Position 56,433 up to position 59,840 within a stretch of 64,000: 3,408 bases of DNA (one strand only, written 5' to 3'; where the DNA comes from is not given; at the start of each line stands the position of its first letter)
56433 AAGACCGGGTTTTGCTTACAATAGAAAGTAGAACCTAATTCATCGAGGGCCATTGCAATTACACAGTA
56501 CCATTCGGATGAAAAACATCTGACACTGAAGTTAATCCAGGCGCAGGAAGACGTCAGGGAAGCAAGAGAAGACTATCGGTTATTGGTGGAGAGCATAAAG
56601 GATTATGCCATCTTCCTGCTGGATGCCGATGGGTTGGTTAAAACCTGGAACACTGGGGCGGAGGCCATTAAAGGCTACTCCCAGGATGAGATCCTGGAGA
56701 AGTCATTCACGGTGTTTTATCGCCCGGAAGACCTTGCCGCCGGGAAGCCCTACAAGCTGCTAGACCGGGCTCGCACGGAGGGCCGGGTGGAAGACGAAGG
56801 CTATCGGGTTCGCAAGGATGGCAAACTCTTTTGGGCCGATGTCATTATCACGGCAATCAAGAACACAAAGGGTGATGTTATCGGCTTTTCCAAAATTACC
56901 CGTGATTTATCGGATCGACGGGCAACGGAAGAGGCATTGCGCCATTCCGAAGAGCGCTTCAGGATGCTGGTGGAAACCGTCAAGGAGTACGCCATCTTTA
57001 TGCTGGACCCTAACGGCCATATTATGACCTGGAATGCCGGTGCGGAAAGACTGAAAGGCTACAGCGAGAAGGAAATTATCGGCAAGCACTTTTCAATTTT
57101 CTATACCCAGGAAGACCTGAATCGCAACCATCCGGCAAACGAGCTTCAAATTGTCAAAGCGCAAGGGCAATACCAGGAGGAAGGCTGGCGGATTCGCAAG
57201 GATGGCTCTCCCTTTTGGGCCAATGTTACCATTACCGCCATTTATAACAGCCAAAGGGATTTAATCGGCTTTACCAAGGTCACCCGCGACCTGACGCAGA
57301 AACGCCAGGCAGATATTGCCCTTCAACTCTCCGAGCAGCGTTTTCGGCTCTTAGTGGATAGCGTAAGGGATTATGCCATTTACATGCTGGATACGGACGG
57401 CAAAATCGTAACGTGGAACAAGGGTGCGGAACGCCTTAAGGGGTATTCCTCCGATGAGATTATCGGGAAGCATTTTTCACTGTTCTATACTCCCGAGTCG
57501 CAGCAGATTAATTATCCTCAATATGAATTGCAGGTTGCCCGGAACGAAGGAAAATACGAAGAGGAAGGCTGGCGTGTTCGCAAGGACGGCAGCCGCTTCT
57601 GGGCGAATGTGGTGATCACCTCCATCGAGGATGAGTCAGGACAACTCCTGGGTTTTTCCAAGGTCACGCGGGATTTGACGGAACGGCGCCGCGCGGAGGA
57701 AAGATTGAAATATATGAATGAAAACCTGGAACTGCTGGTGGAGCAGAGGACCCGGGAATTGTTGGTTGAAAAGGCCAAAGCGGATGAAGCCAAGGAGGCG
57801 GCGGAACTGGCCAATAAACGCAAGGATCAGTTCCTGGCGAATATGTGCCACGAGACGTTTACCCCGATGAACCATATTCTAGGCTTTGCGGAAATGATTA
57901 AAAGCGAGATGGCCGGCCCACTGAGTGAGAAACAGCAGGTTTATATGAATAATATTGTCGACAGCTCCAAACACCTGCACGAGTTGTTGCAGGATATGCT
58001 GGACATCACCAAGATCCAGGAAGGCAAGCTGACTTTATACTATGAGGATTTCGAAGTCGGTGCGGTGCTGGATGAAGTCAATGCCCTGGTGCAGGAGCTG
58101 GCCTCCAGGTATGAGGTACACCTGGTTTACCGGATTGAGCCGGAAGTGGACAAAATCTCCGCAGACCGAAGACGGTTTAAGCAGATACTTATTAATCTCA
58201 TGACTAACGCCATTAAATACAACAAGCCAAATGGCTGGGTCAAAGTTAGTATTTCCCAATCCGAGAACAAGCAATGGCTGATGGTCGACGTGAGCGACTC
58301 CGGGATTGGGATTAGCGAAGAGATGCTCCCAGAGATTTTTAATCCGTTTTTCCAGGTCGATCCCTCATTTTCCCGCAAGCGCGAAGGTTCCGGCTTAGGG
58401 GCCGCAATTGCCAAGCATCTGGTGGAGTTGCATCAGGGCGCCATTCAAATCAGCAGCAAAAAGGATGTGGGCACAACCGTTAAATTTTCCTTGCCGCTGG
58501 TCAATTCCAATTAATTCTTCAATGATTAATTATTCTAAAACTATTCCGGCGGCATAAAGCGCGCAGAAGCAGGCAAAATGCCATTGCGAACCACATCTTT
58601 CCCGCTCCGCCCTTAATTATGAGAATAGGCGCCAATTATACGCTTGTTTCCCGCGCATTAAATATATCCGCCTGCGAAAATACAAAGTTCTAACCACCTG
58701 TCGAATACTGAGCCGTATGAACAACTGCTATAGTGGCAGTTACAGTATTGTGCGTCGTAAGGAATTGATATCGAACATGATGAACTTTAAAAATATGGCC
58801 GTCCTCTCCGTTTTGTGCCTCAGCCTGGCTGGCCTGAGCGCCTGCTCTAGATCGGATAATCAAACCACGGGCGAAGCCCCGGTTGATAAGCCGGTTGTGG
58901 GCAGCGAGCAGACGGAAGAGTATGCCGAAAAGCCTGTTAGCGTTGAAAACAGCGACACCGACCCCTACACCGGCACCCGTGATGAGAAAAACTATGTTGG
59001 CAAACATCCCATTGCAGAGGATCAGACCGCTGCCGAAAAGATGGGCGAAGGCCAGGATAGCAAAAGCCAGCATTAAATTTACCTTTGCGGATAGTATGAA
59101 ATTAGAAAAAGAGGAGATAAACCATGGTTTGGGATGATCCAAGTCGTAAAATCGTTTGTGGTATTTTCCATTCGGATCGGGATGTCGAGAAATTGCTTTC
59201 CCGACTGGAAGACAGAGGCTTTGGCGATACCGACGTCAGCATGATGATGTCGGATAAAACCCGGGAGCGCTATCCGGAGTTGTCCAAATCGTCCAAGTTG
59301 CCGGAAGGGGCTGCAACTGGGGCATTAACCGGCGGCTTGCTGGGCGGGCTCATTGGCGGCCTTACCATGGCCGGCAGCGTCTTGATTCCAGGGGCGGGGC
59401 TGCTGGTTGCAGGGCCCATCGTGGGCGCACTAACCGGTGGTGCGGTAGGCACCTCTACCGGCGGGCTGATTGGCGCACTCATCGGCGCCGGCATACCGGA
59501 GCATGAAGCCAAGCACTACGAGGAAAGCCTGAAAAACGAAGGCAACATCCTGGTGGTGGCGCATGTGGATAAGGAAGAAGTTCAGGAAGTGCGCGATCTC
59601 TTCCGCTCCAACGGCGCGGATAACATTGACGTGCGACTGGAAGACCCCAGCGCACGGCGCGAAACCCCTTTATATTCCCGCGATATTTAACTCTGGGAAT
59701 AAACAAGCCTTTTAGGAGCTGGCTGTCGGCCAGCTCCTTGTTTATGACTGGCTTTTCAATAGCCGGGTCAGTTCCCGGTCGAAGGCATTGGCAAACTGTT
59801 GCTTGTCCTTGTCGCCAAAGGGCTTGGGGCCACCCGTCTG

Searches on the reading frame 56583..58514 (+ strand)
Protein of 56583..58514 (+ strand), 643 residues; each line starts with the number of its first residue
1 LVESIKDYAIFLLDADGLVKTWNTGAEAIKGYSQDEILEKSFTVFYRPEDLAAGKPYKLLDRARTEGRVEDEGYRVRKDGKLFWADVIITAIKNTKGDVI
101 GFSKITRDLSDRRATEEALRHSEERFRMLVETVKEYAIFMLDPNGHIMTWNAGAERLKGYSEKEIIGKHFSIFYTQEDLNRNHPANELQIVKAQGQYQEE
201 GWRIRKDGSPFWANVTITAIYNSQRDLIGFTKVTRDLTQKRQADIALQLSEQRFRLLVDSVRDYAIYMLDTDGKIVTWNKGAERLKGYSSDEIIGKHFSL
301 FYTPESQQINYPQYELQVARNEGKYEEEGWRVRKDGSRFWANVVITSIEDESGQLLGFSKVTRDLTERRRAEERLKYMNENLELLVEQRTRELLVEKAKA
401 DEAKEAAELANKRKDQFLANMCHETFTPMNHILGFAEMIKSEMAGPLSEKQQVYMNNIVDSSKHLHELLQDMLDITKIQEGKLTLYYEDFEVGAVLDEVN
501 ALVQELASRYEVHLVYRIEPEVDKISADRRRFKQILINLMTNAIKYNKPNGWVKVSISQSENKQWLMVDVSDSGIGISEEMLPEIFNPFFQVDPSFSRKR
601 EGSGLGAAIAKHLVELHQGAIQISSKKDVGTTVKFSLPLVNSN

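Call 20: search_protein_families(library=pfam, proteins=[window:56583-58514:+])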
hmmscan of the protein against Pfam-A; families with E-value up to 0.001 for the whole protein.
window:56583-58514:+ (643 aa): 13 families
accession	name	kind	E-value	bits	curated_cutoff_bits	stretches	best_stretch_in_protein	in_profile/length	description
PF13426.13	PAS_9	-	2.5e-50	169.5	27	3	265-367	3-103/103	PAS domain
PF00989.32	PAS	-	5.4e-41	139.6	22.6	3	137-236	13-112/113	PAS fold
PF08448.16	PAS_4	-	3.2e-31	108.2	23.1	3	261-370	4-110/110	PAS fold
PF02518.31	HATPase_c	-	1.1e-29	103.5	26.4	1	528-639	2-109/111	Histidine kinase-, DNA gyrase B-, and HSP90-like ATPase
PF08447.18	PAS_3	-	2e-26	92.5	25.6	3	148-232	2-87/89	PAS fold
PF00512.31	HisKA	-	2.1e-15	57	26.9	1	414-481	2-66/66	His Kinase A (phospho-acceptor) domain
PF13188.13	PAS_8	-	1.3e-14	54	21.8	2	252-297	1-46/65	PAS domain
PF24820.1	Diguanyl_cycl_sensor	-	6.5e-06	26.5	28.1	0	130-177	2-48/109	Diguanylate cyclase-like sensor domain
PF17765.7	MLTR_LBD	-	9.4e-06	26.2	26.3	0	254-287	5-38/168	MmyB-like transcription regulator ligand binding domain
PF08275.17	DNAG_N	-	7.4e-05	23.3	26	0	294-380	27-109/128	DNA primase catalytic core, N-terminal domain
PF14598.12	PAS_11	-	0.00015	22.1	25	0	139-222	6-88/109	PAS domain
PF12860.13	PAS_7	-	0.00017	22.1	27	0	265-372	7-114/115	PAS fold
PF09116.15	gp45-slide_C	-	0.00032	21.2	25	0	228-294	36-101/105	gp45 sliding clamp, C terminal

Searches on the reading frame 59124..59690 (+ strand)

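Call 20: search_protein_families(library=pfam, proteins=[window:59124-59690:+])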
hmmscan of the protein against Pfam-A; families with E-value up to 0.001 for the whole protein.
window:59124-59690:+ (188 aa): 2 families
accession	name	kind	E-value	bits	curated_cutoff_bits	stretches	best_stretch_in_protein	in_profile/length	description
PF11181.13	YflT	-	6.6e-05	23.8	26.2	0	13-80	4-69/99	Heat induced stress protein YflT domain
PF06897.17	DUF1269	-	0.00023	21.9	26.9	0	91-173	11-88/100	Protein of unknown function (DUF1269)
